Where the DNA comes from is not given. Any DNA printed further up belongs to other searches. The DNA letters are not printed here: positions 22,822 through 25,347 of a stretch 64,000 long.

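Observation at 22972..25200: Portal protein naturally fused to the Mu-F/SPP1-gp7-like head morphogenesis domain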

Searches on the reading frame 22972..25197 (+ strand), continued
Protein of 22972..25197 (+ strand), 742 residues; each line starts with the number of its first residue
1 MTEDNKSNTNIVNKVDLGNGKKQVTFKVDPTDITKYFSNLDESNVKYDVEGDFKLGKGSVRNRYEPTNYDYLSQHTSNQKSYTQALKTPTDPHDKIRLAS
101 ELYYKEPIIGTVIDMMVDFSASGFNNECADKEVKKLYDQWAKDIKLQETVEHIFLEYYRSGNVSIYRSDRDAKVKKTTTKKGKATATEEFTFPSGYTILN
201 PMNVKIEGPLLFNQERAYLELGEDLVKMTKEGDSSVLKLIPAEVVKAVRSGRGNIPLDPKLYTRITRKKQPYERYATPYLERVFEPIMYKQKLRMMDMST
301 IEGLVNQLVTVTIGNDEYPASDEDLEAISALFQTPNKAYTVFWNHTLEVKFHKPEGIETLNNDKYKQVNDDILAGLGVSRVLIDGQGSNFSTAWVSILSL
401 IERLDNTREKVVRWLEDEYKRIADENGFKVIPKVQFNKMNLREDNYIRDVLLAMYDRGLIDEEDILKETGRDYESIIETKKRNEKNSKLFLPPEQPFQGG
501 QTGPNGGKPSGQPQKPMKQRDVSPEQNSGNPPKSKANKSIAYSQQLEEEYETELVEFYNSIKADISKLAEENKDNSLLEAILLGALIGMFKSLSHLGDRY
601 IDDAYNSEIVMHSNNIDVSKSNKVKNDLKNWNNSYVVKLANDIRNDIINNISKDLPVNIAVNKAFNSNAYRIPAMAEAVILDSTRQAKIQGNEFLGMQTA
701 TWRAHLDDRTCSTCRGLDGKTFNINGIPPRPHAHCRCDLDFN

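Call 51: predict_structure(alignment_id=A1)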
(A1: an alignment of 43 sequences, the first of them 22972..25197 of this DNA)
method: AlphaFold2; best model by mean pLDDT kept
length: 742 residues; sequences in the alignment: 43
mean_pLDDT: 72.7   pTM: 0.45
mean pLDDT of the five models: 72.7, 72.4, 70.1, 69.4, 68.4
residues with pLDDT >= 90: 89; 70-90: 390; 50-70: 148; < 50: 115
segments of 3 or more residues with pLDDT < 50: 1-8, 50-85, 183-185, 440-445, 490-543
pLDDT, mean of each block of 10 residues (from residue 1): 39 61 64 69 63 33 38 35 52 86 86 84 85 87 90 91 88 65 59 88 78 78 83 81 82 83 78 68 85 75 61 75 76 62 69 63 80 76 55 65 85 92 86 78 49 57 67 72 62 44 40 39 38 34 66 90 88 78 85 91 90 83 93 91 89 84 90 87 90 87 75 84 87 75 80
secondary structure, 60 per line:
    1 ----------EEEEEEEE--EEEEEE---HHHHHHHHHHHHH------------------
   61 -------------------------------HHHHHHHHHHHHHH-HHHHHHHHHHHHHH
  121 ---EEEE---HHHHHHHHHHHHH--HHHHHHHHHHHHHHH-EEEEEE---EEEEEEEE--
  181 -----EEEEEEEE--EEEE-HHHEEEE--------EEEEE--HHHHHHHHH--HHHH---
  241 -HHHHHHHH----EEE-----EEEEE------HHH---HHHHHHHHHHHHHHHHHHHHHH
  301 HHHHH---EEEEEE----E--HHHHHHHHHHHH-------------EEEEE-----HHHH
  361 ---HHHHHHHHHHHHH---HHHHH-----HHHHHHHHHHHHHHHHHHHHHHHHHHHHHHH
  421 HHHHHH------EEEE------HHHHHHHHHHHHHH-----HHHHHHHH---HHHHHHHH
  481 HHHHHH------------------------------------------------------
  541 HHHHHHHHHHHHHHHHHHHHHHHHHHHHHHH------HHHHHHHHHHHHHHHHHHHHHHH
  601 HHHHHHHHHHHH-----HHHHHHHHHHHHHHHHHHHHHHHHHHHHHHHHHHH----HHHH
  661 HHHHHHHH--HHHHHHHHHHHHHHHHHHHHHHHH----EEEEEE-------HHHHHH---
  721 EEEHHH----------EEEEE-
elements in order (helices of 4 or more, strands of 3 or more residues): E11-18 E21-26 H30-42 H92-105 H107-120 E124-127 H131-143 H146-160 E162-167 E171-178 E186-193 E196-199 E204-207 E216-220 H223-231 H234-237 H242-249 E254-256 E262-266 H279-305 E309-314 H322-333 E347-351 H357-360 H364-376 H380-384 H390-426 E433-436 H443-456 H462-469 H473-486 H541-571 H578-612 H618-652 H657-668 H671-694 E699-704 H712-717 E721-723 E737-741

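Call 56: fold_search(model_id=the predicted structure, library=pdb)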
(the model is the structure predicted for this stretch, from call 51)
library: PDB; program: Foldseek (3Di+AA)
matches with E <= 10: 279; with E <= 0.001: 124
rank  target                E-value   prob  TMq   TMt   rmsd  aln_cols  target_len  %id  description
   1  8k39_a                1.2e-07  1.00  0.33  0.48  10.3       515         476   12  Structure of the bacteriophage lambda portal vertex (released 2023-11-15)
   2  8k38_A                1.4e-07  1.00  0.34  0.50  11.8       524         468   12  The structure of bacteriophage lambda portal-adaptor (released 2023-11-15)
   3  8k39_V                2.2e-07  1.00  0.32  0.47  10.9       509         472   12  Structure of the bacteriophage lambda portal vertex (released 2023-11-15)
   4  9l01_M                5.6e-07  1.00  0.27  0.46  11.3       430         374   10  Cryo-EM structure of bacteriophage T1 portal-adaptor (released 2025-03-12)
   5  11bp_A                6.1e-07  1.00  0.34  0.52   8.0       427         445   10  The cryo-EM structure of Pakpunavirus P7-1 empty particle neck (portal:H-t-T) (released 2026-04-08)
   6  8vhx_D                6.7e-07  1.00  0.32  0.45  10.9       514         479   11  Cryo-EM of neck of bacteriophage Chi (released 2024-10-02)
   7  9mt4_A                7.0e-07  1.00  0.34  0.53   9.7       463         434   11  Connector structure of phage JohannRWettstein (Bas63) (released 2025-11-19)
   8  8qem_R                1.2e-06  1.00  0.30  0.46  16.9       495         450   12  Neck channel of phage 812 after tail contraction (C1) (released 2024-09-11)
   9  8qsy_PD               1.2e-06  1.00  0.34  0.58   9.5       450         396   12  Portal capsid interface of full Haloferax tailed virus 1. (released 2024-10-23)
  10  9jlf_A                1.3e-06  1.00  0.28  0.48  10.9       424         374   11  Cryo-EM Structure of Bacteriophage FCWL1 head-to-tail interface (released 2025-01-22)
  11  8qem_V                1.4e-06  1.00  0.28  0.43  15.1       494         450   13  Neck channel of phage 812 after tail contraction (C1) (released 2024-09-11)
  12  8qem_T                1.5e-06  1.00  0.28  0.44  13.0       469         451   12  Neck channel of phage 812 after tail contraction (C1) (released 2024-09-11)
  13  9mkb_A0               1.9e-06  1.00  0.27  0.37  24.5       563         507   11  Structure of the bacteriophage T4 portal-neck-tail complex (released 2025-12-24)
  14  8fvh_O                2.1e-06  1.00  0.29  0.45  13.4       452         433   11  Pseudomonas phage E217 neck (portal, head-to-tail connector, collar and gateway proteins) (released 2023-07-26)
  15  8qem_X                2.2e-06  1.00  0.30  0.46  16.9       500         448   12  Neck channel of phage 812 after tail contraction (C1) (released 2024-09-11)
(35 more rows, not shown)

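Call 91: find_encoding_contigs(protein=P0006, flank=300, max_places=1)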
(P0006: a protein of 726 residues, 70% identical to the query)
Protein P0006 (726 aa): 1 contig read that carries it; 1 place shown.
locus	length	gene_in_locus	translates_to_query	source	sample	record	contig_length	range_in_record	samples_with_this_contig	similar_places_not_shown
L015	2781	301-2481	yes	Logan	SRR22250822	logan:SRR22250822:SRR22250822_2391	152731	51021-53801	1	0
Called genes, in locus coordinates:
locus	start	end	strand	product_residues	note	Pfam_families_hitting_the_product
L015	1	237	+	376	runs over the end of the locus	-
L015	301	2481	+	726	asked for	PF04233:Phage_Mu_F (weak)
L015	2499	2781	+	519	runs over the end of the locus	PF27290:YonD_N (faint)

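Call 92: find_encoding_contigs(protein=P0013, flank=300, max_places=1)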
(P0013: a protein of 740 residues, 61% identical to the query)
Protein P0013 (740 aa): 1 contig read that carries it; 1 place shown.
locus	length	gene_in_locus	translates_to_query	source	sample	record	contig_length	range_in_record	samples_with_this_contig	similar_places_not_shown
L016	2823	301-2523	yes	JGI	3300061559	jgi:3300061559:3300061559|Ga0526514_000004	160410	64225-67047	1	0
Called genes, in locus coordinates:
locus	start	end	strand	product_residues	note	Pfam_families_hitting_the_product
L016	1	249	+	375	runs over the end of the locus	-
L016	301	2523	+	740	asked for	-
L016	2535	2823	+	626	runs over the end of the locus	PF27290:YonD_N (faint)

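Call 93: find_encoding_contigs(protein=P0034, flank=6000, max_places=1)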
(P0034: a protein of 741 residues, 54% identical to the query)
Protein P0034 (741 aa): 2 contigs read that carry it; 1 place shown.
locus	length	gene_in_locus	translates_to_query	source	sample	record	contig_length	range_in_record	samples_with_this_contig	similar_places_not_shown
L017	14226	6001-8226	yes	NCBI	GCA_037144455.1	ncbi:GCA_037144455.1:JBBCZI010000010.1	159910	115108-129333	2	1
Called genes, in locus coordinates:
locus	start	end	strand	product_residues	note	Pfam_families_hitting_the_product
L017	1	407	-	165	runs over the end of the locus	-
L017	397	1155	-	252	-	PF00149:Metallophos, PF12850:Metallophos_2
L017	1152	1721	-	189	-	PF00625:Guanylate_kin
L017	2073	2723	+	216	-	PF04542:Sigma70_r2, PF08281:Sigma70_r4_2, PF04545:Sigma70_r4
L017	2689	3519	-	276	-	PF02899:Phage_int_SAM_1, PF13495:Phage_int_SAM_4 (faint), PF00589:Phage_integrase, PF22823:MrpR_C_cat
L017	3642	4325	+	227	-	-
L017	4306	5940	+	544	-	PF03237:Terminase_6N, PF04466:Terminase_3 (weak)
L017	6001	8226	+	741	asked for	PF04233:Phage_Mu_F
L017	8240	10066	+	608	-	PF27290:YonD_N (faint)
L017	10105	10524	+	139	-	-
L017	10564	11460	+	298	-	PF05065:Phage_capsid (faint), PF25209:Phage_capsid_4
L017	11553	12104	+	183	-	-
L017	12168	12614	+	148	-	-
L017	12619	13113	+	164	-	-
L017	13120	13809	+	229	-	-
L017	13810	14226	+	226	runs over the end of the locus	-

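Call 94: find_encoding_contigs(protein=P0044, flank=4000, max_places=1)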
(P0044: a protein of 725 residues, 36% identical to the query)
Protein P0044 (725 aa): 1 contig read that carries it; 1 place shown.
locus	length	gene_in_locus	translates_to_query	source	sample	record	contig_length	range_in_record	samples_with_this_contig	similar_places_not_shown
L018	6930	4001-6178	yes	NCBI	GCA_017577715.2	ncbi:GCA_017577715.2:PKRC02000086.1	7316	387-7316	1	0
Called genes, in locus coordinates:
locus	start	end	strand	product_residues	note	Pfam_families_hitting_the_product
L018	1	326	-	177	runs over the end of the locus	-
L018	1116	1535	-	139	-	-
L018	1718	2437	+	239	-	-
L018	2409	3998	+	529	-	PF03237:Terminase_6N (weak)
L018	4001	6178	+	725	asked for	PF04233:Phage_Mu_F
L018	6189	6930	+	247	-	PF27290:YonD_N (faint)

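Call 95: find_encoding_contigs(protein=P0019, flank=300, max_places=1)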
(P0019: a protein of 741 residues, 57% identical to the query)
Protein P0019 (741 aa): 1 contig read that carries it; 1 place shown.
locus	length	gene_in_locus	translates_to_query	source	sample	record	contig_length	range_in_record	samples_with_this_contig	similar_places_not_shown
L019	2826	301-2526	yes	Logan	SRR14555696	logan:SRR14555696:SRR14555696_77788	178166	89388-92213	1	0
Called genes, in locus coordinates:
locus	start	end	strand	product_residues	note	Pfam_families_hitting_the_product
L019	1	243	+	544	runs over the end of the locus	PF03237:Terminase_6N (weak), PF04466:Terminase_3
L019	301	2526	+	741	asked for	PF04233:Phage_Mu_F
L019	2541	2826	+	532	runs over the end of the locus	-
